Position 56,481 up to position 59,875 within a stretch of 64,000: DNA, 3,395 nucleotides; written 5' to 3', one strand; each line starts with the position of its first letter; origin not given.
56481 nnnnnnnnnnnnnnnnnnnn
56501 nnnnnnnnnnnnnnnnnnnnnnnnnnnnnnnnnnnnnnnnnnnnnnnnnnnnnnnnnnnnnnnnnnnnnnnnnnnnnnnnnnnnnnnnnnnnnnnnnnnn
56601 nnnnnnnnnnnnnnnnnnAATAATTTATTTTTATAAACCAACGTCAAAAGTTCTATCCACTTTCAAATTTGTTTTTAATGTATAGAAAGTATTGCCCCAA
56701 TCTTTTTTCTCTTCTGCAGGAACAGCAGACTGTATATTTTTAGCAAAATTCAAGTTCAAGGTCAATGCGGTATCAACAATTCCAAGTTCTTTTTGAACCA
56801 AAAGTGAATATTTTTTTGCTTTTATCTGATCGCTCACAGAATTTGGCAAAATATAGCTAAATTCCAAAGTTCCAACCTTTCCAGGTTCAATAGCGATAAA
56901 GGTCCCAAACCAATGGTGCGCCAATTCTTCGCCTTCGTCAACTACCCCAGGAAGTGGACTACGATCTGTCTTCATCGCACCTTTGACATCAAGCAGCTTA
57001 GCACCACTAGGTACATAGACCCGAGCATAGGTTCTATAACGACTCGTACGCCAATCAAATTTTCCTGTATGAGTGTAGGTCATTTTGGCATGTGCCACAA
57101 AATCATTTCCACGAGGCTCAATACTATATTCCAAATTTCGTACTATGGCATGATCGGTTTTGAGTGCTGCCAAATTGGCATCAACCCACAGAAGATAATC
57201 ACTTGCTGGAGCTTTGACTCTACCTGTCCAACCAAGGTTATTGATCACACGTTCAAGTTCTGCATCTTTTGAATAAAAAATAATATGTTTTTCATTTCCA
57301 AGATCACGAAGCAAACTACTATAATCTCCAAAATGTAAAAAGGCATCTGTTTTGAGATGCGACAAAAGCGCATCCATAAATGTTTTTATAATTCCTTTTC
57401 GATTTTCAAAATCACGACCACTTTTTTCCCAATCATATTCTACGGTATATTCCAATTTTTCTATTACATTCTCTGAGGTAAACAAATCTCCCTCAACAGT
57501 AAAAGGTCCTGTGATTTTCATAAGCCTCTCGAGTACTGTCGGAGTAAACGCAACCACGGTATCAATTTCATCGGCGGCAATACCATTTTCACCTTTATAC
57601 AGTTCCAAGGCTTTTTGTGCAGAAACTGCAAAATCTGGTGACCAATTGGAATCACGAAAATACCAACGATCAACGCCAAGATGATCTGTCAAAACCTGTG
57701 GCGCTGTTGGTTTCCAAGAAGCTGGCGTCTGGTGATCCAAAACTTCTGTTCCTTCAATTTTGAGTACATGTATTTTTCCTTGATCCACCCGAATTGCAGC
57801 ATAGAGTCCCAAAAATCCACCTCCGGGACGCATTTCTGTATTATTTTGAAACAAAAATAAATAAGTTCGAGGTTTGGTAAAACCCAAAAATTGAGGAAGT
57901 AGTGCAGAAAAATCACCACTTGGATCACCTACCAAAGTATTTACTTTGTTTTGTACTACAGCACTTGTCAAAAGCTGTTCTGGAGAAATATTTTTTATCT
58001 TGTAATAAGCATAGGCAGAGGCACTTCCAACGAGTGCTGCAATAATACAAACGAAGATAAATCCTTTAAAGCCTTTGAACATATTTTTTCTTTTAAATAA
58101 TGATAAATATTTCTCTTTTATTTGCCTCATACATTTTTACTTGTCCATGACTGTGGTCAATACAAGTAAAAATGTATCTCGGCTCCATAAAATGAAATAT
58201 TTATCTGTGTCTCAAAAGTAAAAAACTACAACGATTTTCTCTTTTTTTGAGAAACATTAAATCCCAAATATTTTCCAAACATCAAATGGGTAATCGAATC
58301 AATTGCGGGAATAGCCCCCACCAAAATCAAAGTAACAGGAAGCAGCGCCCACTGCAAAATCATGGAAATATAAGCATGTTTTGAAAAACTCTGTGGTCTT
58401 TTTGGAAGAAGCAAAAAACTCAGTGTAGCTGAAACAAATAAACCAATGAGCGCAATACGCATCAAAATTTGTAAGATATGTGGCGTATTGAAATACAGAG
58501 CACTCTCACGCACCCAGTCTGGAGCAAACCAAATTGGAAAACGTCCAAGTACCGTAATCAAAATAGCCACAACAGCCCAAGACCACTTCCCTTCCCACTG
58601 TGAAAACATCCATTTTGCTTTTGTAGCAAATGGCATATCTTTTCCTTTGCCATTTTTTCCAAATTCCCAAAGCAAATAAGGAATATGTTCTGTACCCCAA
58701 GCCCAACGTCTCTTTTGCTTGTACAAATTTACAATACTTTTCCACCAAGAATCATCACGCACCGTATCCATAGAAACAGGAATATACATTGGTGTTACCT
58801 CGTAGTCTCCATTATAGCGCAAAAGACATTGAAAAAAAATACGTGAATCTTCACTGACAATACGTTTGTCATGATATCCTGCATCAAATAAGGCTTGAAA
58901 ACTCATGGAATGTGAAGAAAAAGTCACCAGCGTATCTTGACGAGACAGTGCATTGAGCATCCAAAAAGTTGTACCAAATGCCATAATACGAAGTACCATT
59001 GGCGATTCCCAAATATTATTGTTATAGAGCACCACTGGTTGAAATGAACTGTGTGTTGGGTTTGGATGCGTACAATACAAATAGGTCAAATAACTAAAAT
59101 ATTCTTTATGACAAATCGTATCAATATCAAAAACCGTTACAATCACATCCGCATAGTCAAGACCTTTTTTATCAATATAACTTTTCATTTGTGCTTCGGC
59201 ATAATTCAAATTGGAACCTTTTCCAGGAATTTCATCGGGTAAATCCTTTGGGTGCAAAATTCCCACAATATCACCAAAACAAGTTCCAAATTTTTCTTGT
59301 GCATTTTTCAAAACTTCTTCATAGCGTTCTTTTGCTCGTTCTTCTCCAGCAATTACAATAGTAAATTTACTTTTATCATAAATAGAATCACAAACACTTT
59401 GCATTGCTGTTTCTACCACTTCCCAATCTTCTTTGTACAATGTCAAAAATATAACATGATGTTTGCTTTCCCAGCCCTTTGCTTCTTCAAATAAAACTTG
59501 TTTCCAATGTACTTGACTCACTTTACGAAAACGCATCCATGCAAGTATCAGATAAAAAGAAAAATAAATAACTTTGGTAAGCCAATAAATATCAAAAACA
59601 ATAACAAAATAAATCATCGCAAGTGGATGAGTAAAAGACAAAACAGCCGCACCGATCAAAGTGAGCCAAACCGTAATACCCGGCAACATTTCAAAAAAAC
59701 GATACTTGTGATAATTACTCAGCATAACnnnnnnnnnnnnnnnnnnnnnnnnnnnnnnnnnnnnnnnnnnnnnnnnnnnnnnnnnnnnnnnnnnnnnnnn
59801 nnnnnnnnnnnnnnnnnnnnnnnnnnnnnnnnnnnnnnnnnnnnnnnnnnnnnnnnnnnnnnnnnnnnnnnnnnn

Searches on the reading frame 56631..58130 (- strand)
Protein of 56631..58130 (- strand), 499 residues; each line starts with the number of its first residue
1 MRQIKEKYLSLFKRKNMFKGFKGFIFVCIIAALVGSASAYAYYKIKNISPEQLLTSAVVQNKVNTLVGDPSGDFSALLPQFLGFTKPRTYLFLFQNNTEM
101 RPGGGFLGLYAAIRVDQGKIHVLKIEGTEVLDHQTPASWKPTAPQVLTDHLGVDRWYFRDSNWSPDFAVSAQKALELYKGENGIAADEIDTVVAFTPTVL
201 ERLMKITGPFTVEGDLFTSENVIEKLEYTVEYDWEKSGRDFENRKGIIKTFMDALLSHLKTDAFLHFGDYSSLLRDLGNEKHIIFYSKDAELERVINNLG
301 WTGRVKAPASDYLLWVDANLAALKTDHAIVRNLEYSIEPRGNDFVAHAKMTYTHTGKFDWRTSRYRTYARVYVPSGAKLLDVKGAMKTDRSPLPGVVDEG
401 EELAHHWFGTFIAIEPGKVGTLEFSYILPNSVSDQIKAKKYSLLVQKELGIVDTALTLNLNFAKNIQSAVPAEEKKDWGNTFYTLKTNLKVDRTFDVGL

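Call 69: search_protein_families(library=pfam, proteins=[window:56631-58130:-], max_evalue=0.0001)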
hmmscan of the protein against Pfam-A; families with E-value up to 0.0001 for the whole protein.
window:56631-58130:- (499 aa): 1 family
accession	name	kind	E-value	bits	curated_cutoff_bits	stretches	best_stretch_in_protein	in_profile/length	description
PF13196.11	DUF4012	-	1.5e-31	110.2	28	1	87-229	3-142/144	Protein of unknown function (DUF4012)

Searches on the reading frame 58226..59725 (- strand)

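Call 69: search_protein_families(library=pfam, proteins=[window:58226-59725:-], max_evalue=0.0001)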
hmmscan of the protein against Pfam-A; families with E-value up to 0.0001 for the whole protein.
window:58226-59725:- (499 aa): 1 family
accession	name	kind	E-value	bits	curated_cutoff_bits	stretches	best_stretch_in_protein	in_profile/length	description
PF13632.12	Glyco_trans_2_3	-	1.3e-05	25.6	27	1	195-397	1-181/198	Glycosyl transferase family group 2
